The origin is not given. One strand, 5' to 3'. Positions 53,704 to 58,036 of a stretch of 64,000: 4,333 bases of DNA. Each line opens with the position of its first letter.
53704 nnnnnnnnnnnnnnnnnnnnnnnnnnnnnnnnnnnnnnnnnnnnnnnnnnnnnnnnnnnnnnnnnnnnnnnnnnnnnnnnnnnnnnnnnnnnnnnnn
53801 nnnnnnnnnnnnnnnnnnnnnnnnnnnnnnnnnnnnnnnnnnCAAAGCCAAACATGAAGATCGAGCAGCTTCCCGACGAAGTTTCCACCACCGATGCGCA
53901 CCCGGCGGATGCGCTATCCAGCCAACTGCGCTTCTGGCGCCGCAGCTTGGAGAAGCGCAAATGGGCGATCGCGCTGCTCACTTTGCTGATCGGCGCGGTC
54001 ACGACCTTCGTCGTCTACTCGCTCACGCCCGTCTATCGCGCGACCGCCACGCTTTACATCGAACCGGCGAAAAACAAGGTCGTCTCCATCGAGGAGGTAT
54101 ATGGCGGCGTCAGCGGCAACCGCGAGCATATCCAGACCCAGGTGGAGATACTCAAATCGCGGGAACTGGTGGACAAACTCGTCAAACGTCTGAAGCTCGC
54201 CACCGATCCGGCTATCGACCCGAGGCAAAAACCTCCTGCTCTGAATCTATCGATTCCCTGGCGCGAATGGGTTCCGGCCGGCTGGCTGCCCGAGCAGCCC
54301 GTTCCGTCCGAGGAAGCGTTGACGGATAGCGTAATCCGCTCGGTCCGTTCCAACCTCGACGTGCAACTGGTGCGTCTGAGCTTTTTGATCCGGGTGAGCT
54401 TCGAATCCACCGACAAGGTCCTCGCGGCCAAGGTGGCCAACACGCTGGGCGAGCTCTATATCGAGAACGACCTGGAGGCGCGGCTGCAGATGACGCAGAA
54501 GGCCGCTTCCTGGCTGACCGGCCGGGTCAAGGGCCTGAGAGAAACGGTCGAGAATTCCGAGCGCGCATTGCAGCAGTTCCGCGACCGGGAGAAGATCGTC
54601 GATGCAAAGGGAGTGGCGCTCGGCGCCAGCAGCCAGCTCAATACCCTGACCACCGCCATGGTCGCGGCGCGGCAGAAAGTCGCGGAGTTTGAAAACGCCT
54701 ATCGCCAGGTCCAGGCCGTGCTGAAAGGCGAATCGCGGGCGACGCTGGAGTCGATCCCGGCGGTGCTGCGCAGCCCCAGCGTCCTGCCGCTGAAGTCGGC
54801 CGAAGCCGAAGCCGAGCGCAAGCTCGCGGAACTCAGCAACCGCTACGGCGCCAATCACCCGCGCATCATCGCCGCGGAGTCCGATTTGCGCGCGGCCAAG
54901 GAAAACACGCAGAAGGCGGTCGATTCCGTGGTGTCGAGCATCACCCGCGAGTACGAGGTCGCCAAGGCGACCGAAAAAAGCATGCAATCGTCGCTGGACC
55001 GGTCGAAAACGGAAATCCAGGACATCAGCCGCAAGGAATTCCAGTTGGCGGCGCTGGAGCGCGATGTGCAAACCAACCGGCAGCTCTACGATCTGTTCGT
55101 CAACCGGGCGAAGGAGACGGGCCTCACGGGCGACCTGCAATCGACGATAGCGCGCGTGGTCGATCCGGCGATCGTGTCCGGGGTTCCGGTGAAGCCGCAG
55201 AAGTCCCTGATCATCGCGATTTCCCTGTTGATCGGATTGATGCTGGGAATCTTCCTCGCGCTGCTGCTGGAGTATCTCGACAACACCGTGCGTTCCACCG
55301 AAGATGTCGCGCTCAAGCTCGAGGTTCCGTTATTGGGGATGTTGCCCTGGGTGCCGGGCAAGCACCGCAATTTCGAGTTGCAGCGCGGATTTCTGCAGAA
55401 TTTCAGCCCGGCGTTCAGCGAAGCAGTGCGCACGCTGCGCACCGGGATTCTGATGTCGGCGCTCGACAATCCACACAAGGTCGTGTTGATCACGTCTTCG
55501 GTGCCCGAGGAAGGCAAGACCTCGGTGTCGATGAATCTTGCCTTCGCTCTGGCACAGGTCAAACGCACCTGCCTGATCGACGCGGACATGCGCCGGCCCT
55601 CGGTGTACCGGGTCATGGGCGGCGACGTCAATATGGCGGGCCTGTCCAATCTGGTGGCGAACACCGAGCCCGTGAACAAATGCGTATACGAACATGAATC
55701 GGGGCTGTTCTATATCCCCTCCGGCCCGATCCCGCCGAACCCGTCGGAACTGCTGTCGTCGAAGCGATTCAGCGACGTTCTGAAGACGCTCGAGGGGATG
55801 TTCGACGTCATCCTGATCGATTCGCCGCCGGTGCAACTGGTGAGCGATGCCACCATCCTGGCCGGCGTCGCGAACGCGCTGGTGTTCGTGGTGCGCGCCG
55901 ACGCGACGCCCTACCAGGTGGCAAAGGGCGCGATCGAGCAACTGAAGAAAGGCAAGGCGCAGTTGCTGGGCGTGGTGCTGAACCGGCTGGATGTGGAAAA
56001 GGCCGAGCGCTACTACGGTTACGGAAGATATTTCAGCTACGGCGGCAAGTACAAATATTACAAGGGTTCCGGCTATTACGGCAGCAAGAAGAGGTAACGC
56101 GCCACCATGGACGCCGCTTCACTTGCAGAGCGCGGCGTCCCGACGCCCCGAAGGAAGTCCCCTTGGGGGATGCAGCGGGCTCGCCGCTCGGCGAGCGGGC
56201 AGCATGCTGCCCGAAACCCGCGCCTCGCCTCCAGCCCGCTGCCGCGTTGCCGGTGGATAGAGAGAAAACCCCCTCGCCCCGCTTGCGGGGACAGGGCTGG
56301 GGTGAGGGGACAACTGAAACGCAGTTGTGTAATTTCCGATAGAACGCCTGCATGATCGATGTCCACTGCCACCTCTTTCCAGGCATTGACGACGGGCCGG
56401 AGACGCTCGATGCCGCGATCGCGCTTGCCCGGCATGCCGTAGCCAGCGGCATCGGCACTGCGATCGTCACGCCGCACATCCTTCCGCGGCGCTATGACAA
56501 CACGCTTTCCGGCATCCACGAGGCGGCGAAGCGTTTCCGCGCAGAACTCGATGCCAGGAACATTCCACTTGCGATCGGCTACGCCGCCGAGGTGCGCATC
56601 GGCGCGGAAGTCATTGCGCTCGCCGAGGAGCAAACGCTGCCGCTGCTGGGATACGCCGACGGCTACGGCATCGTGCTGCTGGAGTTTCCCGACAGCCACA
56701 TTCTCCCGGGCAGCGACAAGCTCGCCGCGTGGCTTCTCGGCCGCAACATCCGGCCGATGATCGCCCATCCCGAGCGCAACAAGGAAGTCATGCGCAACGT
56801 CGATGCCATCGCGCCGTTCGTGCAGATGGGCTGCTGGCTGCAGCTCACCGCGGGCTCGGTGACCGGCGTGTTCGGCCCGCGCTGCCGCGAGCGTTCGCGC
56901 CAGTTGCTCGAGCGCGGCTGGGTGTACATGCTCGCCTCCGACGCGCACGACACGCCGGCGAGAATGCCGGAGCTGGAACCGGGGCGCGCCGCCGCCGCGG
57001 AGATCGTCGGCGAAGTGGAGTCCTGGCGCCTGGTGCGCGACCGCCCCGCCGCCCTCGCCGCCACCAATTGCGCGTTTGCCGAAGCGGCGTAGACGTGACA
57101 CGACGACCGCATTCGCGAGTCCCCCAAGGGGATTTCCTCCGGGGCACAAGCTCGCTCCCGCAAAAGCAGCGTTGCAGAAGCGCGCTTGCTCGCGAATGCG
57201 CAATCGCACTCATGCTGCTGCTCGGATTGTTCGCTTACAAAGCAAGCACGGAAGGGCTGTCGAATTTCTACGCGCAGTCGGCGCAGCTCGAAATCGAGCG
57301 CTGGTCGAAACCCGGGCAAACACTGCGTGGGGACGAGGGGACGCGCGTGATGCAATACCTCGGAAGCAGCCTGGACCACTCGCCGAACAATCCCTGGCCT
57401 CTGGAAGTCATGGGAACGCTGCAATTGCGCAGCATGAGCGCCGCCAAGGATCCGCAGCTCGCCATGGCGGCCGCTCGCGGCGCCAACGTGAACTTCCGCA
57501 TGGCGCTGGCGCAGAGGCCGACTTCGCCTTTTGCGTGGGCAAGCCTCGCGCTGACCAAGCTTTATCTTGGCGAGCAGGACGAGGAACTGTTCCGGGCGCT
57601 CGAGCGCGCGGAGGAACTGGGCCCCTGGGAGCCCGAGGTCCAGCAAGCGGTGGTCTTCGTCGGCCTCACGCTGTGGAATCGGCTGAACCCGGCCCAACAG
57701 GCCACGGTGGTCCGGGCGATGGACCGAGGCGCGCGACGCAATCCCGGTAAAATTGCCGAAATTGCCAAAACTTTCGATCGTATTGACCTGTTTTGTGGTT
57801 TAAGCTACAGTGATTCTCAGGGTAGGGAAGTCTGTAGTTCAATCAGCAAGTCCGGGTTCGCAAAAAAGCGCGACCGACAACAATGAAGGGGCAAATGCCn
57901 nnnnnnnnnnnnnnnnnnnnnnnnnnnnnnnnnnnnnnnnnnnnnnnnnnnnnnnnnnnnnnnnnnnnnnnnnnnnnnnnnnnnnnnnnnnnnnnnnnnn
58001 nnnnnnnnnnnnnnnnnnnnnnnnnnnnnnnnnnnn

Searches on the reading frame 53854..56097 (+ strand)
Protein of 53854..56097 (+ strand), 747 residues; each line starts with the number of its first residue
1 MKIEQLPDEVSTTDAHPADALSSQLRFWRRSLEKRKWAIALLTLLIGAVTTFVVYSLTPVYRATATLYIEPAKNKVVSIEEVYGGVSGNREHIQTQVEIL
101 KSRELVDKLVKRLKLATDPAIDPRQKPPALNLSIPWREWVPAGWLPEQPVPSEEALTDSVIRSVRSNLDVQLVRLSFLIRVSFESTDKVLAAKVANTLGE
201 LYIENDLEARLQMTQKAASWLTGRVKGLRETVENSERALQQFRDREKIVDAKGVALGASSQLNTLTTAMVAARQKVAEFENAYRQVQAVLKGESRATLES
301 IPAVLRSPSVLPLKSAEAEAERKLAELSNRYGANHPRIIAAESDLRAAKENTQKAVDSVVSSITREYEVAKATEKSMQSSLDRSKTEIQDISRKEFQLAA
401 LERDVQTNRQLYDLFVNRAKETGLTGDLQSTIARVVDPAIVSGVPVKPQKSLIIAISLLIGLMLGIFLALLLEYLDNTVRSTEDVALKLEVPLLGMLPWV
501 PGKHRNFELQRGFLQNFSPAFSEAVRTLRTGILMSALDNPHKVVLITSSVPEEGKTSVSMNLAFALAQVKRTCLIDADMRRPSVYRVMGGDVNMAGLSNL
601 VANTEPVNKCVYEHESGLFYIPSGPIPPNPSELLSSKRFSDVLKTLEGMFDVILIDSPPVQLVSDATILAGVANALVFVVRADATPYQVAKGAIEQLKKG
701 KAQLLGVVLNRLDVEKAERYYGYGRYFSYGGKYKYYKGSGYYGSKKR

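Call 3: search_protein_families(library=pfam, proteins=[window:53854-56097:+], max_evalue=0.01)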
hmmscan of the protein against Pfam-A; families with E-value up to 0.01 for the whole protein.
window:53854-56097:+ (747 aa): 8 families
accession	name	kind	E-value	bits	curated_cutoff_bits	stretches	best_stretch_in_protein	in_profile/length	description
PF13807.11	GNVR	-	1.5e-16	60.5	27.7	1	400-471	8-79/82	G-rich domain on putative tyrosine kinase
PF02706.20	Wzz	-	5.5e-12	46.3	25.5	1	31-112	11-90/91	Chain length determinant protein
PF10609.15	ParA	-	1.6e-07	31.4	27.1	1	542-710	4-173/246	NUBPL iron-transfer P-loop NTPase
PF01656.29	CbiA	-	4.3e-07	30.4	25.4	1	552-716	9-87/125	CobQ/CobB/MinD/ParA nucleotide binding domain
PF13614.12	AAA_31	-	9.9e-06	26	27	1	554-682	14-149/177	AAA domain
PF13500.12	AAA_26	-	0.002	18.5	27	0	665-718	120-173/198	AAA domain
PF20270.3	CATRA-C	-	0.0036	18.5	24.6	0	200-247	57-104/137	CASPASE and TPR Repeat-Associated C-terminal domain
PF04108.17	ATG17_like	-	0.0049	16.8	43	1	195-401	51-258/355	Autophagy protein ATG17-like domain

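Call 6: search_protein_families(library=ncbifam, proteins=[window:53854-56097:+], max_evalue=0.01)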
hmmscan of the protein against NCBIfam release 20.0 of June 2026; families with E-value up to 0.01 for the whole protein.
window:53854-56097:+ (747 aa): 15 families
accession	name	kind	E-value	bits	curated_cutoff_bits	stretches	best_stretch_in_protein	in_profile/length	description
TIGR01005.1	eps_transp_fam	subfamily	2.5e-95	320.3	411.7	2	31-498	12-478/754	exopolysaccharide transport protein family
NF008568.0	PRK11519.1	equivalog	1.3e-57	195.5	1068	3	387-730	361-714/720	tyrosine-protein kinase Wzc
TIGR03017.1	EpsF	equivalog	1.6e-57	195.2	422.75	2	164-497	119-443/444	chain length determinant protein EpsF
TIGR01007.1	eps_fam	subfamily_domain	1.6e-48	165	108.05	1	523-724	1-204/204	polysaccharide biosynthesis tyrosine autokinase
NF007350.0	PRK09841.1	equivalog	6.8e-46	156.7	1248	1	397-730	371-719/726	tyrosine-protein kinase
TIGR03007.1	pepcterm_ChnLen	equivalog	2.4e-42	144.8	278.85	2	154-502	99-465/498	XrtA system polysaccharide chain length determinant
TIGR03018.1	pepcterm_TyrKin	hypoth_equivalog_domain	1.6e-30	106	230.65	1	520-710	10-207/207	XrtA-associated tyrosine autokinase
TIGR03029.1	EpsG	equivalog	7.7e-29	100.7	313.8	1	516-710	79-273/274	chain length determinant protein tyrosine kinase EpsG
TIGR01969.1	minD_arch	subfamily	2.2e-16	59.8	201.75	1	543-718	2-176/251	cell division ATPase MinD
TIGR01006.1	polys_exp_MPA1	subfamily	4.9e-12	45.8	296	2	438-498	162-222/226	CspC family polysaccharide chain length determinant protein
TIGR03371.1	cellulose_yhjQ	equivalog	2.5e-07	30.4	157.85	1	542-715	2-181/246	cellulose biosynthesis protein BcsQ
TIGR01968.1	minD_bact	equivalog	7.6e-07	28.7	212.9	1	542-715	2-176/261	septum site-determining protein MinD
NF008669.0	PRK11670.1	equivalog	0.00031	19.7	348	1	523-708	89-275/369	iron-sulfur cluster carrier protein ApbC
NF041136.1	MrpORP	equivalog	0.00084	18.7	450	1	542-589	6-54/365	iron-sulfur cluster carrier protein MrpORP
NF041546.1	ParA_partition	equivalog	0.0011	18.5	180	0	554-579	12-38/203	ParA family partition ATPase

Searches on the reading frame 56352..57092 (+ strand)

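Call 3: search_protein_families(library=pfam, proteins=[window:56352-57092:+], max_evalue=0.01)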
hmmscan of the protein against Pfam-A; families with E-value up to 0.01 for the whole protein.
window:56352-57092:+ (246 aa): 1 family
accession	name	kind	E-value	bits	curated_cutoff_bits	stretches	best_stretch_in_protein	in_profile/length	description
PF19567.5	CpsB_CapC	-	1.4e-39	136.4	27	1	1-234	1-231/234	Capsular polysaccharide synthesis, CpsB/CapC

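Call 6: search_protein_families(library=ncbifam, proteins=[window:56352-57092:+], max_evalue=0.01)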
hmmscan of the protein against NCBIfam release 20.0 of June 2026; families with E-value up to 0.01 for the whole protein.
window:56352-57092:+ (246 aa): 1 family
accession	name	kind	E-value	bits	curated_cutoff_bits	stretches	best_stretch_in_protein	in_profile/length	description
NF041488.1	caps_synth_Cps4B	equivalog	3.9e-24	85.5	400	1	1-235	1-237/243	capsular polysaccharide biosynthesis protein Cps4B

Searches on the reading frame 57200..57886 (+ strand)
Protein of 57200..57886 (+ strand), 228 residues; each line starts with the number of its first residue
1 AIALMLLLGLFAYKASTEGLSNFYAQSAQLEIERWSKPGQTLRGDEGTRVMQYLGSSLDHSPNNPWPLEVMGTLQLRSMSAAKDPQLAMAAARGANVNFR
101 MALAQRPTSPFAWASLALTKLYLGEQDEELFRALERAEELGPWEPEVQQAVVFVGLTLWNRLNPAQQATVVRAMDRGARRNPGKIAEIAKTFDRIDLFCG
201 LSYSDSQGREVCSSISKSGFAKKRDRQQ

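Call 3: search_protein_families(library=pfam, proteins=[window:57200-57886:+], max_evalue=0.01)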
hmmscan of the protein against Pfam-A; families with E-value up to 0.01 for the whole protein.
window:57200-57886:+ (228 aa): 1 family
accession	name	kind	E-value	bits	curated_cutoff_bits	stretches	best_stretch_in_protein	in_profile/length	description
PF13431.12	TPR_17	-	0.00068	20.2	24.4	0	99-129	2-32/34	Tetratricopeptide repeat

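Call 6: search_protein_families(library=ncbifam, proteins=[window:57200-57886:+], max_evalue=0.01)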
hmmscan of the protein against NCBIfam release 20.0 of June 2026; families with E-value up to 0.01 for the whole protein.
window:57200-57886:+ (228 aa): 1 family
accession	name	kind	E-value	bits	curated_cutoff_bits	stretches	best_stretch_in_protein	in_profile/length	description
NF038257.2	exopoly_VpsP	subfamily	1.5e-22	80.3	125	1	10-199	13-209/213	VpsP family polysaccharide biosynthesis protein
